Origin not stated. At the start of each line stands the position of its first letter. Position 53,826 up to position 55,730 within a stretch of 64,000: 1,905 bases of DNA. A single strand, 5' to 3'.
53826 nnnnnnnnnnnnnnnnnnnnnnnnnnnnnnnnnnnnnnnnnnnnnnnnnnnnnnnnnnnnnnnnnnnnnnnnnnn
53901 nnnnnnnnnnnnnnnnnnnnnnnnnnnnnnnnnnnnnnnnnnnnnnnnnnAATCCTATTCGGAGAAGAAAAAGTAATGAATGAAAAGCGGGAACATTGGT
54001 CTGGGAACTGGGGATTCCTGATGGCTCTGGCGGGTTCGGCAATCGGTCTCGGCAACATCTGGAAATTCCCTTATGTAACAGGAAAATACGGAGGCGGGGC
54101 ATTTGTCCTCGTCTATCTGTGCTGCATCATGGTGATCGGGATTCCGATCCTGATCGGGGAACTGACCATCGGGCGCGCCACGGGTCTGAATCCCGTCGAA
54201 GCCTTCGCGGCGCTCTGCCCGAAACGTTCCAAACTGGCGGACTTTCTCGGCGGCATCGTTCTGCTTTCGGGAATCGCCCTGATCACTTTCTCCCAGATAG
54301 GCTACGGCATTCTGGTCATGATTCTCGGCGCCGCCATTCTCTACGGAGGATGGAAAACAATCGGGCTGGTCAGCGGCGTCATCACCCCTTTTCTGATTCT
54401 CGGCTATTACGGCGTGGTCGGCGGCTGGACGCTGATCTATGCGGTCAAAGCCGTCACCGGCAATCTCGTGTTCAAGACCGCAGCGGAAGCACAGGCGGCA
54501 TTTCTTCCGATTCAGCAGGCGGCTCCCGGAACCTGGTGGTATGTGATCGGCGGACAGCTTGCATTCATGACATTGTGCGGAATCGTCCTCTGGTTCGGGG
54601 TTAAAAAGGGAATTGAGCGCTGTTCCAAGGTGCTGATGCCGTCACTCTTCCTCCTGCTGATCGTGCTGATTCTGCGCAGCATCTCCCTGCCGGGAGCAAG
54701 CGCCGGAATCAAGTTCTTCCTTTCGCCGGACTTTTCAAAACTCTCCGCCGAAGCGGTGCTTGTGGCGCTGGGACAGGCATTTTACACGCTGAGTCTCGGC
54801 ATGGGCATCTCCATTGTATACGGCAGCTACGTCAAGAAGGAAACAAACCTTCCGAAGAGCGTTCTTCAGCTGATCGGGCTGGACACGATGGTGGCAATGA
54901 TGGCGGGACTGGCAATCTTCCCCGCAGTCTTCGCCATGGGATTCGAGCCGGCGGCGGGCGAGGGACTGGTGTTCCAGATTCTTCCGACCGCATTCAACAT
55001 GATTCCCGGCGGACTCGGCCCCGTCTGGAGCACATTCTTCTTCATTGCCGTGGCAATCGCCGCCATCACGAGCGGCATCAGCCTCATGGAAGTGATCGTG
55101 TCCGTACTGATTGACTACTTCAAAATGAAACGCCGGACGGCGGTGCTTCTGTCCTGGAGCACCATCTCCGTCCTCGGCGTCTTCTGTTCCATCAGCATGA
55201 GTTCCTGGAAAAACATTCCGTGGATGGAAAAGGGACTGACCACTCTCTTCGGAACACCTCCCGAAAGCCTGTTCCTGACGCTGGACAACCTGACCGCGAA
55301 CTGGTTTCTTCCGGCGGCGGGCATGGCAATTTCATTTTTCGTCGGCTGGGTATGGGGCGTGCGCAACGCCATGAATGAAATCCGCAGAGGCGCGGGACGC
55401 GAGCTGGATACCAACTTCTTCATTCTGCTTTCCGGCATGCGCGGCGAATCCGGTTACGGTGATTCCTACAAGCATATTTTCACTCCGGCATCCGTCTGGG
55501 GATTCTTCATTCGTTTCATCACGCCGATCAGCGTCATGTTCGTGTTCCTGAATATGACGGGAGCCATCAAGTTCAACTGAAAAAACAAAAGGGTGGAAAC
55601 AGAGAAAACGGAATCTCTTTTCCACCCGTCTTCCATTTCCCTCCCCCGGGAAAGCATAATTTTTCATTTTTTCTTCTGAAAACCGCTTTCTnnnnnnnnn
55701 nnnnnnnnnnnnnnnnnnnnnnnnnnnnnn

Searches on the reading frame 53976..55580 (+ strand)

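Call 68: search_protein_families(library=pfam, proteins=[window:53976-55580:+], max_evalue=0.0001)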
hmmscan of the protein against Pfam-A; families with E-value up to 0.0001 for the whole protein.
window:53976-55580:+ (534 aa): 1 family
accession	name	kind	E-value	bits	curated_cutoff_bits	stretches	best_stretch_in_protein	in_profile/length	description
PF00209.24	SNF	-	2.2e-52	178.9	27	2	198-471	184-451/524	Sodium:neurotransmitter symporter family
